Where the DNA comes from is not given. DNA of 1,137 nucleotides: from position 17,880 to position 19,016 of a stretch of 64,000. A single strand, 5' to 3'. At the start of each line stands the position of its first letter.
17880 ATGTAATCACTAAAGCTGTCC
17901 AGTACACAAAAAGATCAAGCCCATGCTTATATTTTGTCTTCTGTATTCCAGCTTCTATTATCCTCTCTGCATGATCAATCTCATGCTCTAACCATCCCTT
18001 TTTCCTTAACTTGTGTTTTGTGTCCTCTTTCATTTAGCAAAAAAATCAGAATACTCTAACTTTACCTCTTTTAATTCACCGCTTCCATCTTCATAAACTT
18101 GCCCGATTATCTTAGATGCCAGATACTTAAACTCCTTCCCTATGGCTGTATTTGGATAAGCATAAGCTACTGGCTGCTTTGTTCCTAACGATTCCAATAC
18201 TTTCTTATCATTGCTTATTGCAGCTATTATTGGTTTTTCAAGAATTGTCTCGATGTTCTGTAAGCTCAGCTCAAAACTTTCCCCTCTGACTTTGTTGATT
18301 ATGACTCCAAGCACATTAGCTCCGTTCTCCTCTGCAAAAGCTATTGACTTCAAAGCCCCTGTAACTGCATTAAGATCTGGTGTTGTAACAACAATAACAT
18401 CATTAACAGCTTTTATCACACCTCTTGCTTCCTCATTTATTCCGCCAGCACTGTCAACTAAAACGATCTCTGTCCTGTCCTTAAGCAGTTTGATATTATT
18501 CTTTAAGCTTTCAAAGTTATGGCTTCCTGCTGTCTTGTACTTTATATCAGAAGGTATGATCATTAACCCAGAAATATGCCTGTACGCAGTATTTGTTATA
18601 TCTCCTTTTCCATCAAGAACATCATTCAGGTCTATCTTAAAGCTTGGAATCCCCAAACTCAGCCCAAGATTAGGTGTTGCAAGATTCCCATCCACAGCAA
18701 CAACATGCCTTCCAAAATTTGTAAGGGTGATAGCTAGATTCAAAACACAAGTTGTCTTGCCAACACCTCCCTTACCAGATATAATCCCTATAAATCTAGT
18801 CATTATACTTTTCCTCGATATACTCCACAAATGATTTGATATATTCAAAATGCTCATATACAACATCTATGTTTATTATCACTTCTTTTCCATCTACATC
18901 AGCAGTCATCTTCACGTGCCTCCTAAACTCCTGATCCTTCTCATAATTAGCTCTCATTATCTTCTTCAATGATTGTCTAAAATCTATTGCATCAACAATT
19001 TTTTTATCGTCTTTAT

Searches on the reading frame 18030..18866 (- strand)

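Call 55: search_protein_families(library=pfam, proteins=[window:18030-18866:-], max_evalue=0.01)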
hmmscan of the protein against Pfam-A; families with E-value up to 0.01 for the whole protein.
window:18030-18866:- (278 aa): 11 families
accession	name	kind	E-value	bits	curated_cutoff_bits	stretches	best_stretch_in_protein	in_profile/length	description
PF01656.29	CbiA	-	1.6e-17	64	25.4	1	26-233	1-125/125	CobQ/CobB/MinD/ParA nucleotide binding domain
PF10609.15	ParA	-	2.1e-15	57.2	27.1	1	23-253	3-245/246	NUBPL iron-transfer P-loop NTPase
PF13614.12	AAA_31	-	1.1e-12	48.7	27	1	24-172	2-158/177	AAA domain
PF00142.24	Fer4_NifH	-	2.6e-08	34.1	25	2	154-256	141-247/271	4Fe-4S iron sulfur cluster binding proteins, NifH/frxC family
PF06564.18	CBP_BcsQ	-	2.7e-08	34.1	21.3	1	32-251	10-231/234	Cellulose biosynthesis protein BcsQ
PF13500.12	AAA_26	-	2.2e-07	31.4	27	1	121-223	87-194/198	AAA domain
PF02374.21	ArsA_ATPase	-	0.00012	21.8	24.3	1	28-58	5-35/305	Anion-transporting ATPase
PF09140.17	MipZ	-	0.0036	17.1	20.7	0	28-59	5-36/262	ATPase MipZ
PF00448.28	SRP54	-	0.0042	17.2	22.7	0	114-215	65-172/196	SRP54-type protein, GTPase domain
PF13481.12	AAA_25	-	0.0047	17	27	1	24-55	33-63/195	AAA domain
PF16575.11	CLP1_P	-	0.0085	16.4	26.6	0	31-168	1-136/188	mRNA cleavage and polyadenylation factor CLP1 P-loop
